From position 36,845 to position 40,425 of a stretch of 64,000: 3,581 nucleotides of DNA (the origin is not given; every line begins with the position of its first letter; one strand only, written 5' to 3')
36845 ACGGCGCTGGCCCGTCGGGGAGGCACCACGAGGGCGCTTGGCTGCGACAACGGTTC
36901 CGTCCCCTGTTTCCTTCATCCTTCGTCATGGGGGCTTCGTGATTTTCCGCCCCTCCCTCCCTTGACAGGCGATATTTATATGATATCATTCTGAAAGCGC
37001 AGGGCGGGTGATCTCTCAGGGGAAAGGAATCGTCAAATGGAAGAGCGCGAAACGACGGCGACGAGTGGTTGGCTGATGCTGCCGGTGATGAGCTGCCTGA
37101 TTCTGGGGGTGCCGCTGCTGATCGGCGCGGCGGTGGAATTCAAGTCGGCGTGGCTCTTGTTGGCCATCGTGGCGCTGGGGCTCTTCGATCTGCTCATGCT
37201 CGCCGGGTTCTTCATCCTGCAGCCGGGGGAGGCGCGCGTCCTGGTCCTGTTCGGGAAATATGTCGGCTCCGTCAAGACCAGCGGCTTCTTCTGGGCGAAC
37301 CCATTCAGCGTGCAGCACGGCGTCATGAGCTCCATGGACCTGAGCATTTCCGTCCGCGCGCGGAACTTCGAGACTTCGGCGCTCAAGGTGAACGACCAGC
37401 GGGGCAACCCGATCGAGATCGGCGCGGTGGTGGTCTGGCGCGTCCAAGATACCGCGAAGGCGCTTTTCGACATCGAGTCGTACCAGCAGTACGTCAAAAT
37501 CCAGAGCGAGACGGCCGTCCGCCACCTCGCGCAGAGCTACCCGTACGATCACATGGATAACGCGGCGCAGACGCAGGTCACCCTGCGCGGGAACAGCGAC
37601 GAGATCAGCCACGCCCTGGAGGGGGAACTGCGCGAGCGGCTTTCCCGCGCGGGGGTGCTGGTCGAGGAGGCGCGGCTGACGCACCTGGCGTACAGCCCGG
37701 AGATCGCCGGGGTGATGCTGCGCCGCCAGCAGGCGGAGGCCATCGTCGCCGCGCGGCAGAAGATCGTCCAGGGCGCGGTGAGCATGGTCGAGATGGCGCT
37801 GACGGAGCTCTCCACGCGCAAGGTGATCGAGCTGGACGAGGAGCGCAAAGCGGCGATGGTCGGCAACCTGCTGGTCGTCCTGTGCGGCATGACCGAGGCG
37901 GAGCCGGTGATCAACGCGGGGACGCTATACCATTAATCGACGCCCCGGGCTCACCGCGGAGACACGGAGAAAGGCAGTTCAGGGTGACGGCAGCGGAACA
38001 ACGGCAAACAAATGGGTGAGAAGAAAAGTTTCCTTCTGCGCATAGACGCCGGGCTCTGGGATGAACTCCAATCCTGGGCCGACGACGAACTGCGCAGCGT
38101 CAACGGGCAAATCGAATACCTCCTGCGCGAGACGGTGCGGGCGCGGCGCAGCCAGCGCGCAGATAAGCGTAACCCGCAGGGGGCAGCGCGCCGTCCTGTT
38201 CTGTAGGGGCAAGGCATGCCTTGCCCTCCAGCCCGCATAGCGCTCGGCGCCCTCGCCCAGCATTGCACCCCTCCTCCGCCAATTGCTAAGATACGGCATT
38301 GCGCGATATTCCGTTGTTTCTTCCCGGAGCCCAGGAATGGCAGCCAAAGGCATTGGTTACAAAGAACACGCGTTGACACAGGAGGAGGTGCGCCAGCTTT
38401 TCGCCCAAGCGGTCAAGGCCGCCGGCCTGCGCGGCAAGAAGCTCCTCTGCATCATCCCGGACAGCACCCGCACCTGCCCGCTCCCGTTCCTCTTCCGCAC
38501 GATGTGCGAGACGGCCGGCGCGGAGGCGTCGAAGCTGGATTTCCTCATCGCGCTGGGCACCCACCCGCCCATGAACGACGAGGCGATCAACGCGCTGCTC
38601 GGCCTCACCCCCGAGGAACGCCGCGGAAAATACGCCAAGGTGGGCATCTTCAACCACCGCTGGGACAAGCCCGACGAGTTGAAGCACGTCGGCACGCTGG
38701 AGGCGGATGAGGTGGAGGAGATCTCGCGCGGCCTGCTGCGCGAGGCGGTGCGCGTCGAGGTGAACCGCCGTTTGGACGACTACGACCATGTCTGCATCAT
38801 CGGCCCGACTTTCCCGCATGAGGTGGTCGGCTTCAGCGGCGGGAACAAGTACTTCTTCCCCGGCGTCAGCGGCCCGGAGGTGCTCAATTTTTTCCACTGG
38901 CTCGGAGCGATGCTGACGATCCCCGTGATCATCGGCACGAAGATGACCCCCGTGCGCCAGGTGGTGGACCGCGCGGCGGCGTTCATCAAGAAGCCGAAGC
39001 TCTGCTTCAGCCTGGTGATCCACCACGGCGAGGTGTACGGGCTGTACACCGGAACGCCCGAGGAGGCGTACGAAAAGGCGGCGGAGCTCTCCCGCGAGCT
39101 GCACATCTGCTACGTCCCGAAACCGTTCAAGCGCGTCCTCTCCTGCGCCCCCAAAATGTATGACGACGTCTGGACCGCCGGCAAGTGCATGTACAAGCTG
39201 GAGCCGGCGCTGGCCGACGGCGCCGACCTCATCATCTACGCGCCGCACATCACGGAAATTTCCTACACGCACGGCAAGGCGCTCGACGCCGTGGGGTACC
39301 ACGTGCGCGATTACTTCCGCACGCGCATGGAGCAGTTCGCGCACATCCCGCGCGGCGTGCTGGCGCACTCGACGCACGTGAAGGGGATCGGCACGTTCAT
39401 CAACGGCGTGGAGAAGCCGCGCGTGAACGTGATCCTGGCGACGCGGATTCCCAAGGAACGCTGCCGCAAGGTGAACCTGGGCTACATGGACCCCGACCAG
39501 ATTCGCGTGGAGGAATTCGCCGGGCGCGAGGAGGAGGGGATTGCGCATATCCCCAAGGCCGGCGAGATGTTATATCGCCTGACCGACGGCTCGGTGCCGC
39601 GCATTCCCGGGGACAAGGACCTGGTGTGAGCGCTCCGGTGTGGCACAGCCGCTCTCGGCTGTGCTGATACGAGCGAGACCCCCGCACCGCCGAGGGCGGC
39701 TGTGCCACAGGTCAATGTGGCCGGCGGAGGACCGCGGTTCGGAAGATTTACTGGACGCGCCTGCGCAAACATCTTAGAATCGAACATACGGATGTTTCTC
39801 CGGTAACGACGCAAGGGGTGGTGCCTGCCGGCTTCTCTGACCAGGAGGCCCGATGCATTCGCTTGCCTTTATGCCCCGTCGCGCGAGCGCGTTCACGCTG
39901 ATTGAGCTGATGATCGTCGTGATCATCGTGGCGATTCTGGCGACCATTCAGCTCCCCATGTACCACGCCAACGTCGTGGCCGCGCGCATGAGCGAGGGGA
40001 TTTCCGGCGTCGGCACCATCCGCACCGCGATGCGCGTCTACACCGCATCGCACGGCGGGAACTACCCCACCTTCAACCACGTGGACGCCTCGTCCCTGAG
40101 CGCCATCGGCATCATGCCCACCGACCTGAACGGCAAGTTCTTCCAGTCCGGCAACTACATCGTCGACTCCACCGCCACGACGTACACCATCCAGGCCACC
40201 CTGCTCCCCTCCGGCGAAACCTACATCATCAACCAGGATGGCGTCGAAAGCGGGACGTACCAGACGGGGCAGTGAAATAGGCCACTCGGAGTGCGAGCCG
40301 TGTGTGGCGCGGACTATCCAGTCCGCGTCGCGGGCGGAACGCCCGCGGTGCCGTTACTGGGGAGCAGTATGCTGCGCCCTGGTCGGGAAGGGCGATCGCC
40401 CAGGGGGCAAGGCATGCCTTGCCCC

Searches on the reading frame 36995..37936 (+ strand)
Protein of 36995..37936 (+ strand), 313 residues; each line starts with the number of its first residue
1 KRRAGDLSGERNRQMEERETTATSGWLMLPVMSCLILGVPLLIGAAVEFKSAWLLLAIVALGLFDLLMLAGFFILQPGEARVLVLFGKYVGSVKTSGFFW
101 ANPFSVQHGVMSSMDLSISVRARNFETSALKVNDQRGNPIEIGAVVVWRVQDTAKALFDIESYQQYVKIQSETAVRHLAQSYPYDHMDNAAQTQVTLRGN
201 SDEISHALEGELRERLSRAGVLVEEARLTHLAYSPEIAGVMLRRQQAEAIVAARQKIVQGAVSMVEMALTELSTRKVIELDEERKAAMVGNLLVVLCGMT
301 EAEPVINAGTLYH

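Call 24: search_protein_families(library=pfam, max_evalue=0.001, proteins=[window:36995-37936:+])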
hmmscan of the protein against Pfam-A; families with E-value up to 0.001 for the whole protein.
window:36995-37936:+ (313 aa): 1 family
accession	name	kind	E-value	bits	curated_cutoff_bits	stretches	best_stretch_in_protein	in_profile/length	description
PF01145.31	Band_7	-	4.6e-23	82.6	23.6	1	74-257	2-171/176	SPFH domain / Band 7 family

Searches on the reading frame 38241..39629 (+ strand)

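Call 24: search_protein_families(library=pfam, max_evalue=0.001, proteins=[window:38241-39629:+])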
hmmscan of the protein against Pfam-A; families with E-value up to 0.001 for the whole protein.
window:38241-39629:+ (462 aa): 1 family
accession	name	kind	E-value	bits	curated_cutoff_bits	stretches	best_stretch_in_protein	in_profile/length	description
PF09861.14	Lar_N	-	6.9e-19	68.3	23.3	1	64-221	53-194/204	Lactate racemase N-terminal domain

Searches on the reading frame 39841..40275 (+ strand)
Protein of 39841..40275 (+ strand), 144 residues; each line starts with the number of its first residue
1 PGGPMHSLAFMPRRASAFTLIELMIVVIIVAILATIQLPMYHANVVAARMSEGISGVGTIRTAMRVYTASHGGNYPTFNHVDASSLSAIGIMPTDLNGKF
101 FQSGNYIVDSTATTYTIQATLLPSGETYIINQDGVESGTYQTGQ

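Call 24: search_protein_families(library=pfam, max_evalue=0.001, proteins=[window:39841-40275:+])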
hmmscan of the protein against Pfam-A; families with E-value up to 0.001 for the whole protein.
window:39841-40275:+ (144 aa): 1 family
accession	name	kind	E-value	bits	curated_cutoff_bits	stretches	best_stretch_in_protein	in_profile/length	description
PF07963.17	N_methyl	-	2.1e-07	30.7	21.2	1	13-36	2-25/27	Prokaryotic N-terminal methylation motif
